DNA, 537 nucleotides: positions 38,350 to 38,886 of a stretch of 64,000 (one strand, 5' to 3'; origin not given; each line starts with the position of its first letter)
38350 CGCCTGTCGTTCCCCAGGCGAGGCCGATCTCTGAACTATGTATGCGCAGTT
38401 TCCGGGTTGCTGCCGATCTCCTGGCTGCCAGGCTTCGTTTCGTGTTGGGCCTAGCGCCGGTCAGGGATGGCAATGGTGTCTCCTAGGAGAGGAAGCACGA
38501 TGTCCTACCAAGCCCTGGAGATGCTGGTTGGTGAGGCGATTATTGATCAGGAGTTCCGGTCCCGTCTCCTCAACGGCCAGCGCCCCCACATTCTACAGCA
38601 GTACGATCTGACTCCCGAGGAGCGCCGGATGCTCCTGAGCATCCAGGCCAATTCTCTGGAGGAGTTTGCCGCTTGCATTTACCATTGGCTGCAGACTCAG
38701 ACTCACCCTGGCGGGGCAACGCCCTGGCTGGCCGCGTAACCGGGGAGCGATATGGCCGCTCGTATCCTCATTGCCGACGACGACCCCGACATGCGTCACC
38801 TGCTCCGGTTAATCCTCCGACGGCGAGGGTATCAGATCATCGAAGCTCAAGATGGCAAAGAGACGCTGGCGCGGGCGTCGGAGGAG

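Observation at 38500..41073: NHLP/Nif11-leader-like small protein with GG motif adjacent to a REC / histidine kinase / OmpR regulator module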

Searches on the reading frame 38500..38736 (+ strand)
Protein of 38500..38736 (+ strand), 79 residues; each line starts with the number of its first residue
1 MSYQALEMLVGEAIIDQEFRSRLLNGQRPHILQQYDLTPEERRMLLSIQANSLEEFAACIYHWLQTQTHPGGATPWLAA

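Call 3: search_protein_families(library=ncbifam, proteins=[window:38500-38736:+], max_evalue=10)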
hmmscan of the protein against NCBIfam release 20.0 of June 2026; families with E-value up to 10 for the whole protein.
window:38500-38736:+ (79 aa): 2 families
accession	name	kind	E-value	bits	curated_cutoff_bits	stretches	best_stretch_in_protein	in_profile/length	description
NF038399.1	NH_RiPP_Os17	domain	2.8e-11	43.3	40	1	4-63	1-61/63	Os1348 family NHLP clan protein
NF033431.1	cinnamycin_RiPP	subfamily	0.1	13.3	35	1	7-26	2-21/81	cinnamycin family lantibiotic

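Call 4: search_protein_families(library=pfam, proteins=[window:38500-38736:+], max_evalue=10)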
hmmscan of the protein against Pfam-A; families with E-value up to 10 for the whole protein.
window:38500-38736:+ (79 aa): 3 families
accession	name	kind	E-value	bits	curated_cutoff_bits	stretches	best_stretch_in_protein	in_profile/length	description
PF14407.11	Frankia_peptide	-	6.1e-09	36.5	48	1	5-60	1-57/63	Ribosomally synthesized peptide prototyped by Frankia Franean1_4349.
PF19398.4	DurB-like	-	0.019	15.7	26.6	1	5-25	2-22/81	Lantibiotic duramycin B-like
PF07746.16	LigA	-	0.2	12.2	25.3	1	15-61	9-54/87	Aromatic-ring-opening dioxygenase LigAB, LigA subunit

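Call 6: find_encoding_contigs(protein=window:38500-38736:+, flank=10000, max_places=6)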
Protein window:38500-38736:+ (79 aa): 12 contigs read that carry it; 6 places shown.
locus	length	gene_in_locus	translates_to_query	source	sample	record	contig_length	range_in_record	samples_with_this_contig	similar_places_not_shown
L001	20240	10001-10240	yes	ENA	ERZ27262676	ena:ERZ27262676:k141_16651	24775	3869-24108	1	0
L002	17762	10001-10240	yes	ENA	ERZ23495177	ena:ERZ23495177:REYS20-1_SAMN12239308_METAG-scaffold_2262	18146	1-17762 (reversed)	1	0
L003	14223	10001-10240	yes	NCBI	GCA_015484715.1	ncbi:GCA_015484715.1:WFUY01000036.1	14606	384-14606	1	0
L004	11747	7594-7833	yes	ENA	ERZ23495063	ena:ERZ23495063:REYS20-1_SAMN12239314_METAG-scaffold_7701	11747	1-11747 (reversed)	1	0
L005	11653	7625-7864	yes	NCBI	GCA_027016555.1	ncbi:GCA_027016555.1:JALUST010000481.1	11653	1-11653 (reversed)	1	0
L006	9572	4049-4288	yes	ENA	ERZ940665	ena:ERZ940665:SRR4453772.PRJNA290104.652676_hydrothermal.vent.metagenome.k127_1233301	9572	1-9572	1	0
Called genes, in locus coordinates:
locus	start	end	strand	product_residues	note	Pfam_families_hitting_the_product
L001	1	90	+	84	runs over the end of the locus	-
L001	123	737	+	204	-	PF06445:GyrI-like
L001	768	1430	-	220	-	-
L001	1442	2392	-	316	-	PF00294:PfkB, PF08543:Phos_pyr_kin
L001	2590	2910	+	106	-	-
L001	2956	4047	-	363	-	PF01145:Band_7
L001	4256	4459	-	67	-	-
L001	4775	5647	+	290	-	PF00702:Hydrolase, PF12710:HAD (weak)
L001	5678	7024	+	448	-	PF00275:EPSP_synthase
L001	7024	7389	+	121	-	PF02152:FolB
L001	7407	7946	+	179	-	PF01288:HPPK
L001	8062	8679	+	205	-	PF01227:GTP_cyclohydroI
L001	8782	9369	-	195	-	PF01965:DJ-1_PfpI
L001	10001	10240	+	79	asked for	PF14407:Frankia_peptide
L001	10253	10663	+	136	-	PF00072:Response_reg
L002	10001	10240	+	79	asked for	PF14407:Frankia_peptide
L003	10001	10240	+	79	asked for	PF14407:Frankia_peptide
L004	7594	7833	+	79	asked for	PF14407:Frankia_peptide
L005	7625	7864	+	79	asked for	PF14407:Frankia_peptide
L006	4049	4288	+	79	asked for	PF14407:Frankia_peptide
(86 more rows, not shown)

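Call 7: find_homologous_proteins(query=window:38500-38736:+, max_evalue=0.01)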
Query window:38500-38736:+ (79 aa): 2 proteins with E <= 0.01 among 2 candidates.
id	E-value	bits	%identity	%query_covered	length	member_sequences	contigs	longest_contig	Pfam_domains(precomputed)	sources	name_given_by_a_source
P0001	1.8e-46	173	100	100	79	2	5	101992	PF14407.12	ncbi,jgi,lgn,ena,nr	ncbi:MAG TPA: hypothetical protein ENK56_08865 [Chloroflexi bacterium]|nr:hypothetical protein [Chlo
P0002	7.4e-42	158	94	100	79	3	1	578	PF14407.12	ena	-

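Call 15: search_protein_representatives(protein=window:38500-38736:+)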
Query: 79 residues. Proteins with E-value up to 0.001 (for the whole library): 275; up to 1e-10: 19; up to 1e-30: 1. The best 150 are listed.
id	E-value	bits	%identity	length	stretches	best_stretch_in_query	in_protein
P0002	2.4e-42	157.8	94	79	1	1-79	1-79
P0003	1.3e-14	69.7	54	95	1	1-70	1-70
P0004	9.4e-14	66.9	49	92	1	1-76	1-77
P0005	1.2e-13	66.6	45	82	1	1-74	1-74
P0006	1.3e-13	66.5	43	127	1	2-71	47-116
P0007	1.7e-13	66.1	46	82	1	1-72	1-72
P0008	3.6e-13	65.1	44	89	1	1-77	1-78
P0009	4.7e-13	64.7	47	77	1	4-72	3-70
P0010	7.2e-13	64.1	49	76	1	3-70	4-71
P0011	2.8e-12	62.3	51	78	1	2-68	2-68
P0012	5.1e-12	61.4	45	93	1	1-67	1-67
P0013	9.4e-12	60.6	46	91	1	1-73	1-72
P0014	1.4e-11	60.0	46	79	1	1-70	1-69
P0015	2.7e-11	59.1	49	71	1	3-67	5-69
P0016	2.9e-11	59.0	44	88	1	2-69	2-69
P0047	1.3e-09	53.8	44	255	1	1-68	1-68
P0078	4.1e-08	49.0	44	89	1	1-67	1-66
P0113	7.8e-07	45.0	44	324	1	2-67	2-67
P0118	9.8e-07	44.6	50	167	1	3-60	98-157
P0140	3.7e-06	42.8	43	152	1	5-62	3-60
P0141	3.8e-06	42.8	28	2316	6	14-46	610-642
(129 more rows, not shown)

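Call 19: find_encoding_contigs(protein=P0003, flank=8000, max_places=3)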
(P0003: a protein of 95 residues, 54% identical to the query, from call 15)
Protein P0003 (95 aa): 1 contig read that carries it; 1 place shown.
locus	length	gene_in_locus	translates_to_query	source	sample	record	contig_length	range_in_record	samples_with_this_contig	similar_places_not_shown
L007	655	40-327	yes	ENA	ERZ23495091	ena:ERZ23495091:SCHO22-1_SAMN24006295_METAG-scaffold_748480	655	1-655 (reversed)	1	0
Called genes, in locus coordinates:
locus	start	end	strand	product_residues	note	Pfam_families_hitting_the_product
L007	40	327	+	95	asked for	-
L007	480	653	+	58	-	?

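Call 23: find_homologous_proteins(query=A1, max_evalue=0.001)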
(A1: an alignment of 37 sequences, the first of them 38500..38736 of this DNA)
Query A1 (37 sequences) (79 aa, profile of the alignment): 79 proteins with E <= 0.001 among 2630 candidates.
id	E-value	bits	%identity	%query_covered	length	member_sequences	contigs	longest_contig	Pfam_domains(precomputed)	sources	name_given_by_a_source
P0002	2.8e-28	115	94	100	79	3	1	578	PF14407.12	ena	-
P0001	2.9e-28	115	100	100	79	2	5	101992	PF14407.12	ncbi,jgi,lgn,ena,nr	ncbi:MAG TPA: hypothetical protein ENK56_08865 [Chloroflexi bacterium]|nr:hypothetical protein [Chlo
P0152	4.3e-27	112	49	89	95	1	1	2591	PF14407.12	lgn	-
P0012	8.5e-27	111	47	81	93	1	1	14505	PF14407.12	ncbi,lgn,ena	-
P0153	1.7e-26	110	57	85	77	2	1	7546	PF14407.12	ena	-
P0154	1.8e-26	110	57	85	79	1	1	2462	PF14407.12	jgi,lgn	jgi:hypothetical protein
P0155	6.6e-26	108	55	85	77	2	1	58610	PF14407.12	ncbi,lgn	-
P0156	1.3e-25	107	52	85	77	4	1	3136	PF14407.12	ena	-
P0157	2.5e-25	106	50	81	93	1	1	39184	PF14407.12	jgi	-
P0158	2.5e-25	106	57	95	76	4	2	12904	PF14407.12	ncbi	-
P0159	2.7e-25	106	55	85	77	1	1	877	PF14407.12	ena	-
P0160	4.1e-25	105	55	82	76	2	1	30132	PF14407.12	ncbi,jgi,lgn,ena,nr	ncbi:MAG TPA: Os1348 family NHLP clan protein [Anaerolineae bacterium]|nr:Os1348 family NHLP clan pr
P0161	4.3e-25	105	49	90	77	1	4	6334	PF14407.12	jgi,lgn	jgi:hypothetical protein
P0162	5.0e-25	105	55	85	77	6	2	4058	PF14407.12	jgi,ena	-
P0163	5.3e-25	105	53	99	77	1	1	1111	PF14407.12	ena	-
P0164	5.7e-25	105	52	85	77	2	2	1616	PF14407.12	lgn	-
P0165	9.7e-25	104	57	85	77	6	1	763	PF14407.12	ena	-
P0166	1.2e-24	104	55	85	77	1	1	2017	PF14407.12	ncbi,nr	ncbi:MAG TPA: Os1348 family NHLP clan protein [Anaerolineae bacterium]|nr:Os1348 family NHLP clan pr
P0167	1.3e-24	104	47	94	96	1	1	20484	-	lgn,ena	-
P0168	1.4e-24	104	52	90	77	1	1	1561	PF14407.12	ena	-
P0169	1.4e-24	104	52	90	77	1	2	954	PF14407.12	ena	-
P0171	1.9e-24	103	49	86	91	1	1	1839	PF14407.12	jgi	jgi:hypothetical protein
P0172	2.5e-24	103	49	82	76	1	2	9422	PF14407.12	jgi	jgi:hypothetical protein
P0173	2.6e-24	103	49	82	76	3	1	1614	PF14407.12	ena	-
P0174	2.8e-24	103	54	85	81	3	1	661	PF14407.12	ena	-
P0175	3.2e-24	102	51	86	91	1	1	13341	PF14407.12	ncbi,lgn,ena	-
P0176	3.3e-24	102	55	85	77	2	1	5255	PF14407.12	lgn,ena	-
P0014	3.4e-24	102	46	89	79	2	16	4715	PF14407.12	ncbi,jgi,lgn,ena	-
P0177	3.9e-24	102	49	82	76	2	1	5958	PF14407.12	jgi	jgi:hypothetical protein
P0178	4.2e-24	102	56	80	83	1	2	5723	PF14407.12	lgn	-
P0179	5.9e-24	102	51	96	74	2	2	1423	PF14407.12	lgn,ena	-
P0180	6.1e-24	101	44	97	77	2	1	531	PF14407.12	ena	-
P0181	6.7e-24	101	48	82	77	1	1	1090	PF14407.12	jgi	-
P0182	7.1e-24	101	54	82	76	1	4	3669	PF14407.12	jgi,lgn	-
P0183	7.2e-24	101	51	85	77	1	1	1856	PF14407.12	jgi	jgi:hypothetical protein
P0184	7.2e-24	101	52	85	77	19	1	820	PF14407.12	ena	-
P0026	9.7e-24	101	39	95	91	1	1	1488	PF14407.12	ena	-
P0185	9.7e-24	101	52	85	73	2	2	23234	PF14407.12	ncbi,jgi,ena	ncbi:MAG TPA: Os1348 family NHLP clan protein [Anaerolineae bacterium]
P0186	1.3e-23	100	46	89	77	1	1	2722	PF14407.12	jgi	jgi:hypothetical protein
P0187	1.7e-23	100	52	92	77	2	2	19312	PF14407.12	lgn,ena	-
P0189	1.9e-23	100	58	85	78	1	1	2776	PF14407.12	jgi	-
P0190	2.0e-23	100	39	95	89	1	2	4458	PF14407.12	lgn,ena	-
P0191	2.4e-23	100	47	81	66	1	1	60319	PF14407.12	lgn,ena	-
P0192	2.7e-23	99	50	78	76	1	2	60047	PF14407.12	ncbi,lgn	-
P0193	2.7e-23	99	52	85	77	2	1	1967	PF14407.12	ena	-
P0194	6.8e-23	98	48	82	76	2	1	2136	PF14407.12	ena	-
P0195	6.8e-23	98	47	97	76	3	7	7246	PF14407.12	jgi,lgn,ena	-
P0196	8.2e-23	98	51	85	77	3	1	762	PF14407.12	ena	-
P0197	8.4e-23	98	55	85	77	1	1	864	PF14407.12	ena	-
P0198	9.6e-23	98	51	92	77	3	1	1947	PF14407.12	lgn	-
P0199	9.8e-23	98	49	89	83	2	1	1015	PF14407.12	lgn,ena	-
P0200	1.4e-22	97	47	89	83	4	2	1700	PF14407.12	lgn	-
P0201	2.1e-22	97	49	85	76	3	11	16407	PF14407.12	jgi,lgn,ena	jgi:hypothetical protein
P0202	2.3e-22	96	45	85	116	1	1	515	PF14407.12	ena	-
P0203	2.3e-22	96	56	84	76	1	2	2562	PF14407.12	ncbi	-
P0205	2.6e-22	96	42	82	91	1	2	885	PF14407.12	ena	-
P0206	3.6e-22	96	42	81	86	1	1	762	PF14407.12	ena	-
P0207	6.2e-22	95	39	81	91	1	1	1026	PF14407.12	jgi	jgi:hypothetical protein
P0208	7.1e-22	95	54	80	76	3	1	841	PF14407.12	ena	-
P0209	1.1e-21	94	48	85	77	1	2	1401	PF14407.12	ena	-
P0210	1.4e-21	94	46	89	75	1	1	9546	PF14407.12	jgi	jgi:hypothetical protein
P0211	1.4e-21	94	41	95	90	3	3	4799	PF14407.12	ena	-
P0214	3.1e-20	90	40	85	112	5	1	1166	PF14407.12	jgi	jgi:hypothetical protein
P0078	9.3e-20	88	45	81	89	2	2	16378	PF14407.12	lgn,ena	-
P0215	1.4e-19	88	36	87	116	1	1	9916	PF14407.12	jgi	jgi:hypothetical protein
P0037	1.9e-19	87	40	85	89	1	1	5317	PF14407.12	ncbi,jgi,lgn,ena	ncbi:MAG TPA: Os1348 family NHLP clan protein [Chloroflexota bacterium]|jgi:hypothetical protein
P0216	4.1e-18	83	42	90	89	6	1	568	PF14407.12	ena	-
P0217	2.3e-16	77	40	100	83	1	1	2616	PF14407.12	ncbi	-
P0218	1.1e-15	75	41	82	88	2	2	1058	PF14407.12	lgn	-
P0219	1.0e-12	65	45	82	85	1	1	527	PF14407.12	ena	-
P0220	2.8e-5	42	37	86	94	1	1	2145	PF14407.12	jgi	jgi:hypothetical protein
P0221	4.6e-4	38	36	49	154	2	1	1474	PF14407.12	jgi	-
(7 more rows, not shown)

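Call 25: find_encoding_contigs(protein=P0155, flank=7000, max_places=2)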
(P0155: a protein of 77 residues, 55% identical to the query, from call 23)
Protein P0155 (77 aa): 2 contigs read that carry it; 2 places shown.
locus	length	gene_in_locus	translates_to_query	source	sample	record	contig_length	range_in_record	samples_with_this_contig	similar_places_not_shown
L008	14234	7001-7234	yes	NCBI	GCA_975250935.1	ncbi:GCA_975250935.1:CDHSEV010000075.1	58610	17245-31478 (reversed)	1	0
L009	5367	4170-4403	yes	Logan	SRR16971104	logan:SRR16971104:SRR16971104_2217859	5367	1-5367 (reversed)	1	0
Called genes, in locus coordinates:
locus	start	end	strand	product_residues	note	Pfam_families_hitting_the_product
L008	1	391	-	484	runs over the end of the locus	PF00479:G6PD_N, PF02781:G6PD_C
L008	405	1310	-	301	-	PF02826:2-Hacid_dh_C (weak), PF03446:NAD_binding_2, PF03807:F420_oxidored (weak), PF00393:6PGD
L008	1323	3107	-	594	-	PF00342:PGI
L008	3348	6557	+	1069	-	PF25873:WHD_MalT, PF13432:TPR_16 (faint), PF00515:TPR_1 (faint), PF17874:TPR_MalT, PF13424:TPR_12, PF17874:TPR_MalT, PF13424:TPR_12, PF03704:BTAD, +6 more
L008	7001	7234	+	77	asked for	PF14407:Frankia_peptide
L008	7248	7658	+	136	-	PF00072:Response_reg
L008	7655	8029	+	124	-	PF00072:Response_reg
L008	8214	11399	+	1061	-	PF09586:YfhO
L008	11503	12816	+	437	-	-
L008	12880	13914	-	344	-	PF01545:Cation_efflux, PF16916:ZT_dimer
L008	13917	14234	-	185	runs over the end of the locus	PF00583:Acetyltransf_1, PF13673:Acetyltransf_10 (weak), PF13508:Acetyltransf_7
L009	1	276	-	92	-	?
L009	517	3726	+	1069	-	PF25873:WHD_MalT, PF13432:TPR_16 (faint), PF00515:TPR_1 (faint), PF17874:TPR_MalT, PF13424:TPR_12, PF17874:TPR_MalT, PF13424:TPR_12, PF03704:BTAD, +6 more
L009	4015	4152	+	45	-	-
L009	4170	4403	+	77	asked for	PF14407:Frankia_peptide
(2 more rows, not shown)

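Call 26: find_encoding_contigs(protein=P0157, flank=7000, max_places=2)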
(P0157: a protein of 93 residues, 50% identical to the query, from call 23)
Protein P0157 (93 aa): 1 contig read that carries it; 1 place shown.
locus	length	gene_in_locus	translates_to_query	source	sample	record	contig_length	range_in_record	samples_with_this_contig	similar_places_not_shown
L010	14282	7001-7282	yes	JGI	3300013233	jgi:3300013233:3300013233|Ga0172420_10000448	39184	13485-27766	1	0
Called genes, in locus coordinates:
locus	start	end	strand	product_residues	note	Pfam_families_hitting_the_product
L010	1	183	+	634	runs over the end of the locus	PF01807:Zn_ribbon_DnaG, PF08275:DNAG_N, PF01751:Toprim, PF13155:Toprim_2, PF13662:Toprim_4, PF10410:DnaB_bind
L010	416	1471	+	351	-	PF00140:Sigma70_r1_2, PF04542:Sigma70_r2, PF04539:Sigma70_r3, PF04545:Sigma70_r4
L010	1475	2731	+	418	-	PF01933:CofD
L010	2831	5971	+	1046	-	PF13174:TPR_6 (faint), PF25873:WHD_MalT, PF10345:Cohesin_load (faint), PF13424:TPR_12 (weak), PF13424:TPR_12, PF17874:TPR_MalT, PF13424:TPR_12, PF03704:BTAD, +11 more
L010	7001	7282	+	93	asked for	PF14407:Frankia_peptide (weak)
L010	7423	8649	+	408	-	PF04389:Peptidase_M28, PF01546:Peptidase_M20, PF07687:M20_dimer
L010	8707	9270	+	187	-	PF07638:Sigma70_ECF (faint), PF04542:Sigma70_r2, PF08281:Sigma70_r4_2, PF04545:Sigma70_r4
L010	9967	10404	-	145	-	-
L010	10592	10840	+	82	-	-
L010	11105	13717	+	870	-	PF00912:Transgly, PF00905:Transpeptidase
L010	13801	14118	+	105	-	PF12732:YtxH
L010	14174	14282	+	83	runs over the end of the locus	PF12732:YtxH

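Call 27: find_encoding_contigs(protein=P0160, flank=7000, max_places=2)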
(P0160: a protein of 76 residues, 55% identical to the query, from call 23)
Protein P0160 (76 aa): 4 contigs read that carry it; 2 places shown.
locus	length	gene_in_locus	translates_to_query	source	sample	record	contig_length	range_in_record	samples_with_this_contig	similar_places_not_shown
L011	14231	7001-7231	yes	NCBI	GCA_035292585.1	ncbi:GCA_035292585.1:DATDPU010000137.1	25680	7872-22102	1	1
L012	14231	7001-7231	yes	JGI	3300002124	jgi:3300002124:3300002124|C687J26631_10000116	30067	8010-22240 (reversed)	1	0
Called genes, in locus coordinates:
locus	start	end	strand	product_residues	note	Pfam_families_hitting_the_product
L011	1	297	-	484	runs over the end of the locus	PF00479:G6PD_N, PF02781:G6PD_C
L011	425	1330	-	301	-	PF02826:2-Hacid_dh_C (weak), PF03446:NAD_binding_2, PF03807:F420_oxidored (weak), PF00393:6PGD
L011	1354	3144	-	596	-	PF00342:PGI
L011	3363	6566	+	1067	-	PF25873:WHD_MalT, PF00515:TPR_1 (faint), PF07719:TPR_2 (faint), PF13176:TPR_7 (faint), PF13424:TPR_12, PF17874:TPR_MalT, PF13424:TPR_12, PF03704:BTAD, +2 more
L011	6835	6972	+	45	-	-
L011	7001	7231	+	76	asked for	PF14407:Frankia_peptide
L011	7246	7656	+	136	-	PF00072:Response_reg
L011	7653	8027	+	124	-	PF00072:Response_reg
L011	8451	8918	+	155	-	-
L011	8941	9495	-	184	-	-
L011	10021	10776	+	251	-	PF00106:adh_short, PF08659:KR, PF13561:adh_short_C2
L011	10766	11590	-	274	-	PF01066:CDP-OH_P_transf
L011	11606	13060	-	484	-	-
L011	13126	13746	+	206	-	PF04542:Sigma70_r2, PF08281:Sigma70_r4_2, PF04545:Sigma70_r4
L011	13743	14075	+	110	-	-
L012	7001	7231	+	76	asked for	PF14407:Frankia_peptide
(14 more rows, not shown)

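Call 28: find_encoding_contigs(protein=P0191, flank=7000, max_places=2)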
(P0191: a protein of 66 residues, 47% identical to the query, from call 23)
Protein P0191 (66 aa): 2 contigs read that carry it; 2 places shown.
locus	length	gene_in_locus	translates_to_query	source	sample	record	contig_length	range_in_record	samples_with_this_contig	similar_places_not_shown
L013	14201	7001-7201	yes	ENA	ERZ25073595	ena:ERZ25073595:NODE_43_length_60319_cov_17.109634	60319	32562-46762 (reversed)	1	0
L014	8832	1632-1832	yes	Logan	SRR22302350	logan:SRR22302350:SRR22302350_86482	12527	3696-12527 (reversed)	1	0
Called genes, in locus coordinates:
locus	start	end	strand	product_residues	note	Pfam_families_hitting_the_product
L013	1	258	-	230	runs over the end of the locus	PF02224:Cytidylate_kin, PF13189:Cytidylate_kin2 (faint), PF13238:AAA_18 (weak)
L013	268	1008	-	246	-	PF01479:S4, PF00849:PseudoU_synth_2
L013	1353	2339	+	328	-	PF01384:PHO4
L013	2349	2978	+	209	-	PF01865:PhoU_div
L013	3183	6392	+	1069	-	PF25873:WHD_MalT, PF00515:TPR_1 (faint), PF17874:TPR_MalT, PF13424:TPR_12, PF17874:TPR_MalT, PF13374:TPR_10 (weak), PF13424:TPR_12 (weak), PF03704:BTAD, +3 more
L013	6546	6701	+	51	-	-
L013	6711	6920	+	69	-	-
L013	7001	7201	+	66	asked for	PF14407:Frankia_peptide (weak)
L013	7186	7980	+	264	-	PF06114:Peptidase_M78 (weak)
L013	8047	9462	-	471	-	PF13727:CoA_binding_3, PF02397:Bac_transf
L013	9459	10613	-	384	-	PF13439:Glyco_transf_4, PF20706:GT4-conflict, PF00534:Glycos_transf_1, PF13692:Glyco_trans_1_4, PF13524:Glyco_trans_1_2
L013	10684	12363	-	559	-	PF03109:ABC1, PF27536:UbiB_helical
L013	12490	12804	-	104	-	PF05597:Phasin (faint)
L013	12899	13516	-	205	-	-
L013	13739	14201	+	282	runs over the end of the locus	PF01887:SAM_HAT_N, PF20257:SAM_HAT_C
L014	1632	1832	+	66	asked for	PF14407:Frankia_peptide (weak)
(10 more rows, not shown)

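Call 29: find_encoding_contigs(protein=P0192, flank=7000, max_places=2)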
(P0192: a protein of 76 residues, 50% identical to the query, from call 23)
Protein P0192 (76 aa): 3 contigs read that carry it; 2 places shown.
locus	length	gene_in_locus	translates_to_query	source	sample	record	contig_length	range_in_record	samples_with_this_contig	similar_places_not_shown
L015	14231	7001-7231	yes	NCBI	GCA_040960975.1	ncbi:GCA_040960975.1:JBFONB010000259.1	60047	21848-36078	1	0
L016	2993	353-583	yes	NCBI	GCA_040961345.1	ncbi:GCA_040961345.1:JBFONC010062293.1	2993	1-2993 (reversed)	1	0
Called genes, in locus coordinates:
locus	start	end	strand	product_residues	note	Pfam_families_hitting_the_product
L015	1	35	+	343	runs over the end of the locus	PF26233:NicX, PF02073:Peptidase_M29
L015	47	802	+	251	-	PF07722:Peptidase_C26, PF00117:GATase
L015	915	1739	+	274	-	PF01177:Asp_Glu_race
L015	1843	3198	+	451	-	PF00202:Aminotran_3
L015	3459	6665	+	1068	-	PF25873:WHD_MalT, PF00515:TPR_1 (faint), PF07719:TPR_2 (faint), PF13424:TPR_12 (weak), PF13424:TPR_12, PF17874:TPR_MalT, PF13424:TPR_12, PF03704:BTAD, +6 more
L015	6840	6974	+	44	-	-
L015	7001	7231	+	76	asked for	PF14407:Frankia_peptide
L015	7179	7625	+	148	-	PF00072:Response_reg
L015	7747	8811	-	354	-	PF10432:bact-PGI_C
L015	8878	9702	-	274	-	PF00590:TP_methylase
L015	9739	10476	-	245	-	PF06745:ATPase, PF13481:AAA_25 (weak), PF23442:DUF7125 (faint)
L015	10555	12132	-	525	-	PF00890:FAD_binding_2, PF01134:GIDA (faint), PF01266:DAO, PF01494:FAD_binding_3 (weak), PF01946:Thi4 (faint), PF07992:Pyr_redox_2 (faint), PF02910:Succ_DH_flav_C (faint)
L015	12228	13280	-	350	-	PF02445:NadA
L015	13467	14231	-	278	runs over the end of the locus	PF02749:QRPTase_N, PF01729:QRPTase_C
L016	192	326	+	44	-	-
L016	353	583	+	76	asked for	PF14407:Frankia_peptide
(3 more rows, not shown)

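Call 30: find_encoding_contigs(protein=P0167, flank=7000, max_places=2)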
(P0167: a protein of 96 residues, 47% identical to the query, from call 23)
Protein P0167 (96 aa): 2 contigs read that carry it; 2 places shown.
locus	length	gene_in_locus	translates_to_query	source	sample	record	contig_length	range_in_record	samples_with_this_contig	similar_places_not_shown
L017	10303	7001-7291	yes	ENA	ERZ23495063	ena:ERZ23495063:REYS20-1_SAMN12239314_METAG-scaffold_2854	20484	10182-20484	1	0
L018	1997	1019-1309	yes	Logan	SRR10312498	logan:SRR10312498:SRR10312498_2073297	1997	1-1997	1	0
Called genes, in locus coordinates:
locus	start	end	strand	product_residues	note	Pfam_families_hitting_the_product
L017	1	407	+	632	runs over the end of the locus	PF01807:Zn_ribbon_DnaG, PF08275:DNAG_N, PF01751:Toprim, PF13662:Toprim_4, PF13155:Toprim_2, PF10410:DnaB_bind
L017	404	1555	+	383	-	PF00140:Sigma70_r1_2, PF04542:Sigma70_r2, PF04539:Sigma70_r3 (weak), PF04545:Sigma70_r4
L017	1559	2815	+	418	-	PF01933:CofD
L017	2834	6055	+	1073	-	PF25873:WHD_MalT, PF13371:TPR_9 (faint), PF13424:TPR_12 (weak), PF17874:TPR_MalT, PF13424:TPR_12, PF17874:TPR_MalT, PF13424:TPR_12, PF03704:BTAD, +12 more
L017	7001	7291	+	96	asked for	-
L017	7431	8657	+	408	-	PF04389:Peptidase_M28 (faint), PF01546:Peptidase_M20, PF07687:M20_dimer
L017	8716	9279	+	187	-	PF04542:Sigma70_r2, PF08281:Sigma70_r4_2, PF04545:Sigma70_r4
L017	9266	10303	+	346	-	?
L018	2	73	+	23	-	?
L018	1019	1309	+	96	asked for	-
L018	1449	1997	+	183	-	?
